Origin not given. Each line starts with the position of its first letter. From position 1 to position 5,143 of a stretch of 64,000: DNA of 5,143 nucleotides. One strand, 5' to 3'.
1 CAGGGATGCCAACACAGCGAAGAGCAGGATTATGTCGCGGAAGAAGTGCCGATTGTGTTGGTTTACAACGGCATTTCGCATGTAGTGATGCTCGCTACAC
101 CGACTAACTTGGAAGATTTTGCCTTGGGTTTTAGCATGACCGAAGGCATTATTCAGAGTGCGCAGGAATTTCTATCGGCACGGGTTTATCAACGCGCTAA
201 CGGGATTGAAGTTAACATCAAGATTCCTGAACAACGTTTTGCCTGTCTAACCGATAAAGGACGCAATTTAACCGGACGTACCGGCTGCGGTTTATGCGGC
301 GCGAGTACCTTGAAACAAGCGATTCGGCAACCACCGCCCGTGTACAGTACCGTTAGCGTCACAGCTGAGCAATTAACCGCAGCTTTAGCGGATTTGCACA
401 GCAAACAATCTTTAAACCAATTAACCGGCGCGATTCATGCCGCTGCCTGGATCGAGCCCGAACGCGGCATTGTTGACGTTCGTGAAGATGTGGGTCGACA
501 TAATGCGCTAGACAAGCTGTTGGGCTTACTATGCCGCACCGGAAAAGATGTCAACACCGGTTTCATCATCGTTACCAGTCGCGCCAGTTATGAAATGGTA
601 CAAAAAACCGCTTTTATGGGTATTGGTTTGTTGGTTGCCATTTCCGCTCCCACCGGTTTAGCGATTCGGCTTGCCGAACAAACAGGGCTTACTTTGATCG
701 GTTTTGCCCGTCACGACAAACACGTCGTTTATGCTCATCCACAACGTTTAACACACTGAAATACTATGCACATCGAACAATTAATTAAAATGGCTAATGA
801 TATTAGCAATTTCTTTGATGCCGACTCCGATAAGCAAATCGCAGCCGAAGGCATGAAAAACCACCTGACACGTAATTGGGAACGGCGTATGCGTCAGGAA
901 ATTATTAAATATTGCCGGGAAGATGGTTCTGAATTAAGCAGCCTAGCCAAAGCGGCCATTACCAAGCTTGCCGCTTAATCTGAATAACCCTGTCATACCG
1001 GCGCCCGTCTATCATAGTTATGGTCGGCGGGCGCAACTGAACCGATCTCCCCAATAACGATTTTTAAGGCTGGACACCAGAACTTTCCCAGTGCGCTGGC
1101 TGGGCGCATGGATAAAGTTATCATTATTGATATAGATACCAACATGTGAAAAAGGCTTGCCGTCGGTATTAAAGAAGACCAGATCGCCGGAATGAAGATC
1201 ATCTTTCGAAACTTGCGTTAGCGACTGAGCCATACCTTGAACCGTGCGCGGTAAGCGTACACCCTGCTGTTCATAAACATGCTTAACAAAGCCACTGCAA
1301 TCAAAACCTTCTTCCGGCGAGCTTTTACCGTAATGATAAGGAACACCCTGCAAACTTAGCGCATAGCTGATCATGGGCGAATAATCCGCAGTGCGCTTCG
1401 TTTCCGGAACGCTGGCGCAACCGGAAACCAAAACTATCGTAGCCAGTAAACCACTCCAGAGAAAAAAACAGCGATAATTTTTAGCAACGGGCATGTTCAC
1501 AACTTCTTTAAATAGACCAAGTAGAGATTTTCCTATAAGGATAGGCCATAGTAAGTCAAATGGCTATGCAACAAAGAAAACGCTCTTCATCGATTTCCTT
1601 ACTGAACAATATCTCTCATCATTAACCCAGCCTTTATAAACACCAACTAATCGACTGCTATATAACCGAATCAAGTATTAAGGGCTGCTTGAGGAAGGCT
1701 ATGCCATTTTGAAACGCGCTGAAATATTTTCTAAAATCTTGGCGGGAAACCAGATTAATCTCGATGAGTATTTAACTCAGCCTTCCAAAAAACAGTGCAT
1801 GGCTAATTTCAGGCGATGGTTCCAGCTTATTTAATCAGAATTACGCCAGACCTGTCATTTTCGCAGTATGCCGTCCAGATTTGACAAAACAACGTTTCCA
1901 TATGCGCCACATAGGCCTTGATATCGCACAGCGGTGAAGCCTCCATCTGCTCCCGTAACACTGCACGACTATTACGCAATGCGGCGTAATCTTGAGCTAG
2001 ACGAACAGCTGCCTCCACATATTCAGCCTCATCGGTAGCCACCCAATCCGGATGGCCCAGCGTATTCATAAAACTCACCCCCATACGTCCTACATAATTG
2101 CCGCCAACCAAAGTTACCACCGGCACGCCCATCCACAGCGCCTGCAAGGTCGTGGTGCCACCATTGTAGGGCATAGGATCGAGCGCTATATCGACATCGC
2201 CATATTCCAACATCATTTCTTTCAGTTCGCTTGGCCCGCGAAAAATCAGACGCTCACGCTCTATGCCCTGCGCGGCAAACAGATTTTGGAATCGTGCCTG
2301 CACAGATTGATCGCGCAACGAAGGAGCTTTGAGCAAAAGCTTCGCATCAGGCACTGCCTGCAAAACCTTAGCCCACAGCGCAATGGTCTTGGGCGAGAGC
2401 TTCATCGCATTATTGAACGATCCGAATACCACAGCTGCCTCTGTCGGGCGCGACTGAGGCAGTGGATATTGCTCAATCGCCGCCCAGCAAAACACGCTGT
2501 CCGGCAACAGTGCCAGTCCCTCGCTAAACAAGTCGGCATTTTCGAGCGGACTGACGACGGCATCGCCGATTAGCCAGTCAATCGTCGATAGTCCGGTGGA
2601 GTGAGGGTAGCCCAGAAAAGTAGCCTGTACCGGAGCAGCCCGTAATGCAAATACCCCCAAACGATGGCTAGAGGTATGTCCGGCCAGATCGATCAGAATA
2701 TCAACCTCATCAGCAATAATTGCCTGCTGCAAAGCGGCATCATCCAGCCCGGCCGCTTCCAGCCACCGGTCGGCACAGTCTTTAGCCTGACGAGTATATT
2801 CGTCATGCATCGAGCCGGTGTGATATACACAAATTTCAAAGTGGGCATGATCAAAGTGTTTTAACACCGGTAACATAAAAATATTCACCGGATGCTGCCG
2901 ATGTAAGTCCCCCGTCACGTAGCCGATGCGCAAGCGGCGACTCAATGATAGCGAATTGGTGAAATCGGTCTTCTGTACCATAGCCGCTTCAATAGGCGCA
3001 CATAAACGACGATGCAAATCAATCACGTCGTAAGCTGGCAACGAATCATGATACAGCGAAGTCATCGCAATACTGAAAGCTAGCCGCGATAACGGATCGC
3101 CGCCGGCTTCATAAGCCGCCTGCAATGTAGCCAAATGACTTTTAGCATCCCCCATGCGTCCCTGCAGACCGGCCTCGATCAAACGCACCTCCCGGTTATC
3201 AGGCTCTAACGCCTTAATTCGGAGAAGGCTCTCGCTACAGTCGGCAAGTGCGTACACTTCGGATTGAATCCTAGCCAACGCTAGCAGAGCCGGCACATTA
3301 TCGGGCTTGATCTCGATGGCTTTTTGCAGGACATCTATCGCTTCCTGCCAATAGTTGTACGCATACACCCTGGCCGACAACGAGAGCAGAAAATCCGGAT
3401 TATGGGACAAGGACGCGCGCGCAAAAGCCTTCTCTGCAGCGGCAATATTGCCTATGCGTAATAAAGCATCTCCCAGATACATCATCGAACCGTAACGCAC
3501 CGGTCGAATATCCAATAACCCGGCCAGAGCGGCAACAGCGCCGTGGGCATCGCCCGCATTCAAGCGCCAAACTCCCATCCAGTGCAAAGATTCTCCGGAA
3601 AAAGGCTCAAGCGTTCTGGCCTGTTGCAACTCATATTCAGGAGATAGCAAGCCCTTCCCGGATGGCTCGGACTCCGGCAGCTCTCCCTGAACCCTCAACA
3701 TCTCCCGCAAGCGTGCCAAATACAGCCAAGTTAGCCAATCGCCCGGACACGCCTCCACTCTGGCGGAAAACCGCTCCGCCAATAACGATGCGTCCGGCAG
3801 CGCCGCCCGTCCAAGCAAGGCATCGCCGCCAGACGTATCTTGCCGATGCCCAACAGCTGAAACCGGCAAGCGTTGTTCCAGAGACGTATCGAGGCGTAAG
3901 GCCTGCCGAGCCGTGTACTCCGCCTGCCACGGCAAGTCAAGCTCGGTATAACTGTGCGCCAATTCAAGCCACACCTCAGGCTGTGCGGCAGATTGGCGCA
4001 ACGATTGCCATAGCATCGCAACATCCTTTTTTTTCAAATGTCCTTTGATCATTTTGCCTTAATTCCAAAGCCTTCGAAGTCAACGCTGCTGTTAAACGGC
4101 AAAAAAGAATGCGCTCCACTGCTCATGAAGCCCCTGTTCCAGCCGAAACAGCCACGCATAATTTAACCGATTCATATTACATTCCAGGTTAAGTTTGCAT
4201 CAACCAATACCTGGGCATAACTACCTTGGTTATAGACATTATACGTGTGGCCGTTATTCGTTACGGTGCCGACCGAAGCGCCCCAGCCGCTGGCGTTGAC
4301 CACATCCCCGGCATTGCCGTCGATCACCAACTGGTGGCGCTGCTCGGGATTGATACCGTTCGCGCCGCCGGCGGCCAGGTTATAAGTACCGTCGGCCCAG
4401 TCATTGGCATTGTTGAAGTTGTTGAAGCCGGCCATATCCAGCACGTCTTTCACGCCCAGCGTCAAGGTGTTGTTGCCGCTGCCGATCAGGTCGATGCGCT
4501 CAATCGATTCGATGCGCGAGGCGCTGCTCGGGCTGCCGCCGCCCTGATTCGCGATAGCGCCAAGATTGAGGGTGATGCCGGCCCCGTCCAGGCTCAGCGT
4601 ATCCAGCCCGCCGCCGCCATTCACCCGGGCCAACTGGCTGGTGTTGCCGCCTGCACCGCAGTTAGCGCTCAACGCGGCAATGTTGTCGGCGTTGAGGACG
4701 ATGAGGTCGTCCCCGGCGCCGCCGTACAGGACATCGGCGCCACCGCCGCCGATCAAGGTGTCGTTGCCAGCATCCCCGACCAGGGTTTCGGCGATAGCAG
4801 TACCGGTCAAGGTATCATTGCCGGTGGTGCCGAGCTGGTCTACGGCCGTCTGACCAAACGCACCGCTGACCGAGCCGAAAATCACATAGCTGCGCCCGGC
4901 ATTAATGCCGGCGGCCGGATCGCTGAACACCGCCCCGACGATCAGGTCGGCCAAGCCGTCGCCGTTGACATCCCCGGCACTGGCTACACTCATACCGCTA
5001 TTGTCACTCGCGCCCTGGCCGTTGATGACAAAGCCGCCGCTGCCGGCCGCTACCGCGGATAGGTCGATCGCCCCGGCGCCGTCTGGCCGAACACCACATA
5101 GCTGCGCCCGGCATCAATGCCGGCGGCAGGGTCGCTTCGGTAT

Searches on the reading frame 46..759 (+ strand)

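Call 95: search_protein_families(library=pfam, max_evalue=0.0001, proteins=[window:46-759:+])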
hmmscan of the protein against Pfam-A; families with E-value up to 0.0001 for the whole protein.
window:46-759:+ (237 aa): 1 family
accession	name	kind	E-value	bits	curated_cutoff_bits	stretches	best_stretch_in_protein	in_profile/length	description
PF02634.21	FdhD-NarQ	-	4.5e-75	252.9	27.2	1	2-235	5-236/237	FdhD/NarQ family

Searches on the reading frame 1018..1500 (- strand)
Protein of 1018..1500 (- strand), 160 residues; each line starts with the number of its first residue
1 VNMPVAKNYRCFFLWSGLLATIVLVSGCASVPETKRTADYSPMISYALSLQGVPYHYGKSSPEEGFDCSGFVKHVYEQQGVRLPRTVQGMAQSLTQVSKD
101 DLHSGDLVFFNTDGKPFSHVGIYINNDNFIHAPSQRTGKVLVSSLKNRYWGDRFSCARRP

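Call 95: search_protein_families(library=pfam, max_evalue=0.0001, proteins=[window:1018-1500:-])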
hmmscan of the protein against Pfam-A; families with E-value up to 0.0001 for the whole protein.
window:1018-1500:- (160 aa): 1 family
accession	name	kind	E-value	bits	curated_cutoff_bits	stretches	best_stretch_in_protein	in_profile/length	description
PF00877.26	NLPC_P60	-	4.2e-29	101.1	23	1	52-159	1-105/105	NlpC/P60 family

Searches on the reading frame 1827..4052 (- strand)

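Call 95: search_protein_families(library=pfam, max_evalue=0.0001, proteins=[window:1827-4052:-])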
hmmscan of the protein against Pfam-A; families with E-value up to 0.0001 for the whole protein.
window:1827-4052:- (741 aa): 6 families
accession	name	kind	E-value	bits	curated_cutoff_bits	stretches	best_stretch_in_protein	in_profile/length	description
PF13844.12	Glyco_transf_41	-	1.5e-57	195.6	25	2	528-718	361-543/543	Glycosyl transferase family 41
PF14559.12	TPR_19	-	1.5e-07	32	25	1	236-292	8-64/68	Tetratricopeptide repeat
PF00515.34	TPR_1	-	2.8e-06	27.3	27.8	0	236-252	18-34/34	Tetratricopeptide repeat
PF13431.12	TPR_17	-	3e-06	27.5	24.4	0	242-265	2-25/34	Tetratricopeptide repeat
PF07719.23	TPR_2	-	1.4e-05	25.2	27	0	231-252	13-34/34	Tetratricopeptide repeat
PF13414.12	TPR_11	-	6.8e-05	22.9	26.8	0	235-260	10-35/42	TPR repeat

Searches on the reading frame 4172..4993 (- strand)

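Call 95: search_protein_families(library=pfam, max_evalue=0.0001, proteins=[window:4172-4993:-])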
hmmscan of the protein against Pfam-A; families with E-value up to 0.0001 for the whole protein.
window:4172-4993:- (273 aa): 2 families
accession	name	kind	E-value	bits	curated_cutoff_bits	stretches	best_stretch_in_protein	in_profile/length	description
PF00353.25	HemolysinCabind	-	3.3e-09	37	23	1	64-98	2-36/36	RTX calcium-binding nonapeptide repeat (4 copies)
PF01839.29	FG-GAP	-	2e-06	28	22.1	1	4-37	5-36/37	FG-GAP repeat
